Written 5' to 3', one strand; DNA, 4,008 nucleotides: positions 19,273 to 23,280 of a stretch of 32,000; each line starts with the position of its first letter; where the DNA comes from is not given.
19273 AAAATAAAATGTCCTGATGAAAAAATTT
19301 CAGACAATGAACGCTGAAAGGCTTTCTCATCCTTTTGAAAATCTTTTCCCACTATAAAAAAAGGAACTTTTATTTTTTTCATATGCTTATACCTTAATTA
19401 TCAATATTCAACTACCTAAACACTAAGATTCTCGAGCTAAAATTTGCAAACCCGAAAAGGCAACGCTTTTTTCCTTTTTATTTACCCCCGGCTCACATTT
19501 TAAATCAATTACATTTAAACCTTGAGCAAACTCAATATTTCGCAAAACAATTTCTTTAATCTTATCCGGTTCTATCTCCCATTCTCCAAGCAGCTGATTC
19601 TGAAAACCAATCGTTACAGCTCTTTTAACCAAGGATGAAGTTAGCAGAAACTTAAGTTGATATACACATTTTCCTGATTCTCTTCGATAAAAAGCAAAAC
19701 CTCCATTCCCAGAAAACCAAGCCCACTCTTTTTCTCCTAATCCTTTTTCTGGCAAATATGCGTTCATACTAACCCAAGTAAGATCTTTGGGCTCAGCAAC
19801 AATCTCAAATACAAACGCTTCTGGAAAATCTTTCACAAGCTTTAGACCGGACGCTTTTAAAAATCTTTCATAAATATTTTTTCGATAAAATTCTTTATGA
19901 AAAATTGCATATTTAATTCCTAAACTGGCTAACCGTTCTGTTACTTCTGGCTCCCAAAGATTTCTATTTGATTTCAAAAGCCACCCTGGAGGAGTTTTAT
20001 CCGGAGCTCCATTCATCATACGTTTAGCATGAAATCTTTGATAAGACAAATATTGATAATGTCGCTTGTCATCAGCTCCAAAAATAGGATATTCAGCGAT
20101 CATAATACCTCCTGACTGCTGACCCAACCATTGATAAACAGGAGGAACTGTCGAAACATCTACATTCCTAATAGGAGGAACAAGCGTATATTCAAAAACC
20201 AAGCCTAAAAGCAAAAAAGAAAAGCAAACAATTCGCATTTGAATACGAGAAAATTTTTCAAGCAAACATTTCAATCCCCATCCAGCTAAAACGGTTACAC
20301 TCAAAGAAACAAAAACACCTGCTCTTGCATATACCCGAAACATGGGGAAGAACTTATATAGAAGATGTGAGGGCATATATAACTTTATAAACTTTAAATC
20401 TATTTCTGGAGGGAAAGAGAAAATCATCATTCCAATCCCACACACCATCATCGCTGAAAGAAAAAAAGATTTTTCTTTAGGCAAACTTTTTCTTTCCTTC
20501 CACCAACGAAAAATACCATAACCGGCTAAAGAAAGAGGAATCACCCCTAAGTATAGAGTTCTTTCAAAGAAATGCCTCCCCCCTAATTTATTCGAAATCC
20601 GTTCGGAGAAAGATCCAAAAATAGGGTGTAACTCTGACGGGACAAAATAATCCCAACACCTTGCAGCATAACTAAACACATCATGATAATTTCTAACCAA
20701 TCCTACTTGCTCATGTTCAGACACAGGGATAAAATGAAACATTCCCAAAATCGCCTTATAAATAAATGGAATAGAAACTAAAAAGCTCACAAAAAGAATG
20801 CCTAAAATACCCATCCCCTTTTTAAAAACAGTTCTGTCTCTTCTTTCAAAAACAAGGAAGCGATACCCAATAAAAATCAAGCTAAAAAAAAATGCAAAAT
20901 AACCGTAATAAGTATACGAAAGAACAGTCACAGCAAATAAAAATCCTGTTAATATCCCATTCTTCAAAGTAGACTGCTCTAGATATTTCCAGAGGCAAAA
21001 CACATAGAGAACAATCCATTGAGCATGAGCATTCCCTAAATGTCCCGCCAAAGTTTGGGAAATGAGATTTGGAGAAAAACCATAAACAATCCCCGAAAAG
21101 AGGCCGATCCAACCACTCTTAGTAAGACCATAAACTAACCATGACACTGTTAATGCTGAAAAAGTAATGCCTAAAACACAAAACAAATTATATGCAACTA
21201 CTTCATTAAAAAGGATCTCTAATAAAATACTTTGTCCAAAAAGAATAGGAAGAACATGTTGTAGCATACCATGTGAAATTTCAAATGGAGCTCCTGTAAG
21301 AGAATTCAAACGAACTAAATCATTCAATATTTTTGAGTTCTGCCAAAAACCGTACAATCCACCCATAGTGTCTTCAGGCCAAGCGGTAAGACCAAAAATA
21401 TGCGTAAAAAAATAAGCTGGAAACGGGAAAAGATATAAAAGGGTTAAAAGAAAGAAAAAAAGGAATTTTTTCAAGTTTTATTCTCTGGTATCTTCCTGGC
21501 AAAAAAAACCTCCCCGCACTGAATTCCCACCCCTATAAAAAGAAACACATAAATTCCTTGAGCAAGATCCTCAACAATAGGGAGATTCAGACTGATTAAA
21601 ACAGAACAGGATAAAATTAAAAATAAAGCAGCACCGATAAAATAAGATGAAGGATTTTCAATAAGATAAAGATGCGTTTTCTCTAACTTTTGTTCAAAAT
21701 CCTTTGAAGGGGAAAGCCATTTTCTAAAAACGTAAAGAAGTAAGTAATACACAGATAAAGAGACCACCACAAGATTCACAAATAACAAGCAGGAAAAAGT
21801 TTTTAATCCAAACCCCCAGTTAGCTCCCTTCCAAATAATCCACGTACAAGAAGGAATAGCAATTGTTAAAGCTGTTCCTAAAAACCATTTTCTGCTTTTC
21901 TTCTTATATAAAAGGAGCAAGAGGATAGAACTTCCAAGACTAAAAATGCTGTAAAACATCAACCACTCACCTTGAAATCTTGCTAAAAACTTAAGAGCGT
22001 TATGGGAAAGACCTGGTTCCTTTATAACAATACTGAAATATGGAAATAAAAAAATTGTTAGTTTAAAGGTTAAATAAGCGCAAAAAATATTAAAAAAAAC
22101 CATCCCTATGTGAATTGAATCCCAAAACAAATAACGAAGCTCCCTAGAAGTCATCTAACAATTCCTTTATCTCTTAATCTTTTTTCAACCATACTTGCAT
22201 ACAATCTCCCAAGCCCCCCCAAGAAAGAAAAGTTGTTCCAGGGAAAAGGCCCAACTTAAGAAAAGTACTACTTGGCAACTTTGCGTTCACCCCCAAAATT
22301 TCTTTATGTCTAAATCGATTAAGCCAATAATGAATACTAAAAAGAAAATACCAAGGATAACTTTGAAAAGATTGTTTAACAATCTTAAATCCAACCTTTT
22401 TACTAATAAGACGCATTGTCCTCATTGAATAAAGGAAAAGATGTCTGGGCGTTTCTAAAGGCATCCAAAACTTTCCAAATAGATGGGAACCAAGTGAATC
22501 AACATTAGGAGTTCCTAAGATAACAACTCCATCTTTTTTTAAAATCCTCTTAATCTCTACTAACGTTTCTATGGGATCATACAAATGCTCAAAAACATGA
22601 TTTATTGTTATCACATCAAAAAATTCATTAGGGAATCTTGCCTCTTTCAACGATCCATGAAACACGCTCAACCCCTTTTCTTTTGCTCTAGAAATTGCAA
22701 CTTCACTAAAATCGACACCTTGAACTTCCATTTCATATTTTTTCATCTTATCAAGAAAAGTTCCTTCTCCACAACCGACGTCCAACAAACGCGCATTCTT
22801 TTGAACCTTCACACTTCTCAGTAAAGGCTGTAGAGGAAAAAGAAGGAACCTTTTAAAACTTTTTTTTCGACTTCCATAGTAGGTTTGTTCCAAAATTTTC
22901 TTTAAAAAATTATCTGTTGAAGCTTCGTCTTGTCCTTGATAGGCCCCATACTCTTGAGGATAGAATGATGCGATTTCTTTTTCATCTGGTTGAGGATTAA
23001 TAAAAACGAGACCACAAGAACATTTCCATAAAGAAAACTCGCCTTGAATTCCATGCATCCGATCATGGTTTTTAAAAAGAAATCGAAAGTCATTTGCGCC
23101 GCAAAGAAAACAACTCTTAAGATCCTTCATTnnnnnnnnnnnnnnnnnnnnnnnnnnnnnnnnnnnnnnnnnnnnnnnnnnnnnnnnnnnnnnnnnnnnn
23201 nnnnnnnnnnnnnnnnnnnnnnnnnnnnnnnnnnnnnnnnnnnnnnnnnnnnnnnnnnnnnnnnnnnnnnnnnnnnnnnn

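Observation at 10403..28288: Run of five large GT-C/YfhO/AftD-like membrane proteins fed by a Pol-P-sugar synthase, with no Wzx/Wzy/ABC machinery in view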

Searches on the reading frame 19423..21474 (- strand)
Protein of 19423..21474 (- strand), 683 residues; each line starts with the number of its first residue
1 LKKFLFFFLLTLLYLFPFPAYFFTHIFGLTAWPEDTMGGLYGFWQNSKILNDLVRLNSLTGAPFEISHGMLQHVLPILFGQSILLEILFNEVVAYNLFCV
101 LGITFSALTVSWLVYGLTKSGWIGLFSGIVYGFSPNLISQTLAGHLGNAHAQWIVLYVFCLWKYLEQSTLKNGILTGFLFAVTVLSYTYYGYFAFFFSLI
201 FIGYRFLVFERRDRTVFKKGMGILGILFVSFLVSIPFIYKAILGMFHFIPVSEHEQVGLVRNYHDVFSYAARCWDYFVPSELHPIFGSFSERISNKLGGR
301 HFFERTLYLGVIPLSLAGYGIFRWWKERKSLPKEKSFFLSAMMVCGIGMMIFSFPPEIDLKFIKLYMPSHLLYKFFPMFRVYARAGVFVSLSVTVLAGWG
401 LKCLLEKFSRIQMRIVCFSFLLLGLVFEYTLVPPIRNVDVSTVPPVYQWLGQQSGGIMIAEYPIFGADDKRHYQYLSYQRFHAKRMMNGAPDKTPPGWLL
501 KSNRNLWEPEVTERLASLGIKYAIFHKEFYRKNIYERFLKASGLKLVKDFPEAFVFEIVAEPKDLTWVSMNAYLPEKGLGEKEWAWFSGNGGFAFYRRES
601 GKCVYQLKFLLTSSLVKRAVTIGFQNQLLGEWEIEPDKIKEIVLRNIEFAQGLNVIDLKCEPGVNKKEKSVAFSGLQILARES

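Call 3: search_protein_families(library=pfam, proteins=[window:19423-21474:-], max_evalue=0.01)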
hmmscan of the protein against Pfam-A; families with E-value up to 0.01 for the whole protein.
window:19423-21474:- (683 aa): 1 family
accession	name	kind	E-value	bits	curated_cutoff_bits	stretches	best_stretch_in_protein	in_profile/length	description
PF13231.12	PMT_2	-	0.0022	18.7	26.1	1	106-238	31-158/160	Dolichyl-phosphate-mannose-protein mannosyltransferase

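Call 5: search_protein_families(library=ncbifam, proteins=[window:19423-21474:-], max_evalue=0.1)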
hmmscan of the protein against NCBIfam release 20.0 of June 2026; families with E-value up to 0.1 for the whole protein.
window:19423-21474:- (683 aa): 0 families

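Call 55: find_related_loci(query=A6, collection=metagenome_contigs, flank=10000)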
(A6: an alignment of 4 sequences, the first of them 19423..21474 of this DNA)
Query A6 (683 aa) in metagenome_contigs; peptide patterns used: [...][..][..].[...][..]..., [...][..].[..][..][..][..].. (x = any residue, [..] = any of these).
514 stretches matched a pattern; 6 encode a relative of the query (tblastn E <= 1e-3); 6 distinct loci.
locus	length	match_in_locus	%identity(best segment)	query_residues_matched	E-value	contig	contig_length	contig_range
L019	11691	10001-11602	30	9-535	9e-52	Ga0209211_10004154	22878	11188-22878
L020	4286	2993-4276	30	4-419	1e-38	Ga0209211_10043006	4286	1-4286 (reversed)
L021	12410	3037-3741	27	218-445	1e-11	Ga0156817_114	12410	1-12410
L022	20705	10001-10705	27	218-445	1e-11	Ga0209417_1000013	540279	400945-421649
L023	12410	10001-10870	24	264-570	7e-9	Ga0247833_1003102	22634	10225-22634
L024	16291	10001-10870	24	264-570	7e-9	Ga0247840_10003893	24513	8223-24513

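Call 57: search_protein_families(library=pfam, proteins=[L019:9929-11689:+, L020:2933-4285:+, L021:2500-4086:+, L023:9242-10897:+], max_evalue=0.1)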
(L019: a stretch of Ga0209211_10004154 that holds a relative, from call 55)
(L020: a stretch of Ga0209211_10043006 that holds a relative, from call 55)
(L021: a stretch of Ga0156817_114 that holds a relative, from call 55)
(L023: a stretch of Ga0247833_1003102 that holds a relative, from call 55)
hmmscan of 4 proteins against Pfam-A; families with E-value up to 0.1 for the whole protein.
L019:9929-11689:+ (587 aa): 0 families

L020:2933-4285:+ (451 aa): 0 families

L021:2500-4086:+ (528 aa): 0 families

L023:9242-10897:+ (551 aa): 0 families

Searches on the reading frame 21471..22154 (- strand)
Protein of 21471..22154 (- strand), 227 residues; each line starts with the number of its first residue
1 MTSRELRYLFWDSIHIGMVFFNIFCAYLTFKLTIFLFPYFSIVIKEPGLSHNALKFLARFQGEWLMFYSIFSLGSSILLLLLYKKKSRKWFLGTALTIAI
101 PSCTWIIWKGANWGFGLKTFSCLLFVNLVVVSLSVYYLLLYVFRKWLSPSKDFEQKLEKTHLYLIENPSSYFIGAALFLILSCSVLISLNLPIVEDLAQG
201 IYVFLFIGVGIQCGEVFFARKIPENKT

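Call 3: search_protein_families(library=pfam, proteins=[window:21471-22154:-], max_evalue=0.01)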
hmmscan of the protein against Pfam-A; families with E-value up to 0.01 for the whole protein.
window:21471-22154:- (227 aa): 0 families

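Call 5: search_protein_families(library=ncbifam, proteins=[window:21471-22154:-], max_evalue=0.1)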
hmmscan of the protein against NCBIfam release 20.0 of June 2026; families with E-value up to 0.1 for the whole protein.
window:21471-22154:- (227 aa): 0 families

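Call 68: search_protein_families(library=pfam, proteins=[window:21471-22154:-], max_evalue=10)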
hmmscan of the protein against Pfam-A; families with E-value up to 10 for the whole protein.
window:21471-22154:- (227 aa): 0 families

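Call 99: search_solved_structures(query=A10, max_evalue=10)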
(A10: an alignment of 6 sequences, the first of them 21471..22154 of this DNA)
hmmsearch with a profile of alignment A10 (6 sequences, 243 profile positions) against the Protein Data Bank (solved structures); distinct sequences matched with E-value up to 10: 2.
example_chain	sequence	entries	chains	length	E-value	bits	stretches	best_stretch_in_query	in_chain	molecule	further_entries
1jr5_A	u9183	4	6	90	0.21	14.5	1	193-233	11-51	10 KDA Anti-Sigma Factor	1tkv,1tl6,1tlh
6k4y_I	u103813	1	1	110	0.33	13.8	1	193-233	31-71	10 kDa anti-sigma factor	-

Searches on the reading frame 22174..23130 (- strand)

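Call 3: search_protein_families(library=pfam, proteins=[window:22174-23130:-], max_evalue=0.01)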
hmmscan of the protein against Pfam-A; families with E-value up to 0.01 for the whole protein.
window:22174-23130:- (318 aa): 16 families
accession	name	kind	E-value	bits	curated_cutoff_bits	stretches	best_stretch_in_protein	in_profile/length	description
PF13489.12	Methyltransf_23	-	2.2e-28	99.5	27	1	110-253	21-164/164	Methyltransferase domain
PF08241.18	Methyltransf_11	-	1.2e-19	71.2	21.2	1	116-205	1-95/95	Methyltransferase domain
PF13847.12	Methyltransf_31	-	4.7e-17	62.5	27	1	111-209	3-113/145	Methyltransferase domain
PF13649.12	Methyltransf_25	-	2.2e-15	57.6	27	1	116-201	2-97/97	Methyltransferase domain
PF08242.18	Methyltransf_12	-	6.2e-14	52.9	30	1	116-203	1-98/98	Methyltransferase domain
PF07021.18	MetW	-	3.2e-12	46.9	21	1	109-209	11-111/193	Methionine biosynthesis protein MetW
PF05219.18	DREV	-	1.4e-06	28.1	26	1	108-205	91-186/265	DREV methyltransferase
PF08003.17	Methyltransf_9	-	5.7e-06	25.9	23.8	1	109-249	113-261/315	Protein of unknown function (DUF1698)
PF01209.24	Ubie_methyltran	-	6.6e-06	26.1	20.1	1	106-204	42-150/233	ubiE/COQ5 methyltransferase family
PF02353.26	CMAS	-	2.8e-05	24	27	1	103-274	54-234/273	Mycolic acid cyclopropane synthetase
PF03141.22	Methyltransf_29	-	3.5e-05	23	23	1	103-253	108-251/506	Putative S-adenosyl-L-methionine-dependent methyltransferase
PF05724.17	TPMT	-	0.00012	22.2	26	1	100-158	26-82/218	Thiopurine S-methyltransferase (TPMT)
PF03291.22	mRNA_G-N7_MeTrfase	-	0.00034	20.3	26.6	1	109-192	58-143/315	mRNA (guanine-N(7))-methyltransferase domain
PF05401.17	NodS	-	0.00055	20.3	24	1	109-209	41-148/201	Nodulation protein S (NodS)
PF05175.20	MTS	-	0.0052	16.9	23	1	103-152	23-74/170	Methyltransferase small domain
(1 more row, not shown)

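Call 5: search_protein_families(library=ncbifam, proteins=[window:22174-23130:-], max_evalue=0.1)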
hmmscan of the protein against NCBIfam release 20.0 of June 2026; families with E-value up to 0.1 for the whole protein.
window:22174-23130:- (318 aa): 54 families (the best 25 are shown)
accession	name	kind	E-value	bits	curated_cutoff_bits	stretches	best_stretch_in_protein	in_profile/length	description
NF045667.1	MTase_DVU1556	equivalog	9.6e-16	57.9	155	1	103-205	14-119/213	DVU_1556 family methyltransferase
TIGR01983.1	UbiG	equivalog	5.4e-13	48.8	102.95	1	110-211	48-157/228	bifunctional 2-polyprenyl-6-hydroxyphenol methylase/3-demethylubiquinol 3-O-methyltransferase UbiG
TIGR02072.1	BioC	equivalog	1.4e-12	48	184.95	1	104-262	27-185/244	malonyl-ACP O-methyltransferase BioC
TIGR02081.1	metW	equivalog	8.7e-12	45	189.5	1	109-209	11-111/194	methionine biosynthesis protein MetW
TIGR01934.1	MenG_MenH_UbiE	subfamily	2.5e-11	43.3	158.35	1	104-205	32-142/223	ubiquinone/menaquinone biosynthesis methyltransferase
NF001244.0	PRK00216.1-5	equivalog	3.8e-11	42.7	216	1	105-204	42-152/236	bifunctional demethylmenaquinone methyltransferase/2-methoxy-6-polyprenyl-1,4-benzoquinol methylase UbiE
NF001243.0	PRK00216.1-4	equivalog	9.1e-11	41.5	235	1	91-206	28-153/237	demethylmenaquinone methyltransferase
TIGR04345.1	ovoA_Cterm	equivalog_domain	5.1e-10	39.3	170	2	72-150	3-80/242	putative 4-mercaptohistidine N1-methyltransferase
NF040539.1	AST_met_ArsM_2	exception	5.5e-10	39.5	240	1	99-204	44-162/262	putative arsinothricin biosynthesis methyltransferase ArsM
NF043040.1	corrin_prot_MT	hypoth_equivalog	6.2e-10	38.9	180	1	109-205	38-147/216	corrinoid protein-associated methyltransferase CpaM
TIGR02752.1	MenG_heptapren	equivalog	2.6e-09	37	419.85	1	101-206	35-151/231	demethylmenaquinone methyltransferase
NF008300.0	PRK11088.1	equivalog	3.8e-09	36.4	303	1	103-209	77-183/272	23S rRNA (guanine(745)-N(1))-methyltransferase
TIGR00452.1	TIGR00452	equivalog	3.4e-08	32.6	275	1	109-252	115-266/316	tRNA 5-methoxyuridine(34)/uridine 5-oxyacetic acid(34) synthase CmoB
NF008686.0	PRK11705.1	equivalog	8.5e-08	31.6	400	1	104-207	160-267/383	cyclopropane fatty acyl phospholipid synthase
NF011650.0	PRK15068.1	equivalog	1.9e-07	30.3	209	1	108-215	119-235/324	tRNA 5-methoxyuridine(34)/uridine 5-oxyacetic acid(34) synthase CmoB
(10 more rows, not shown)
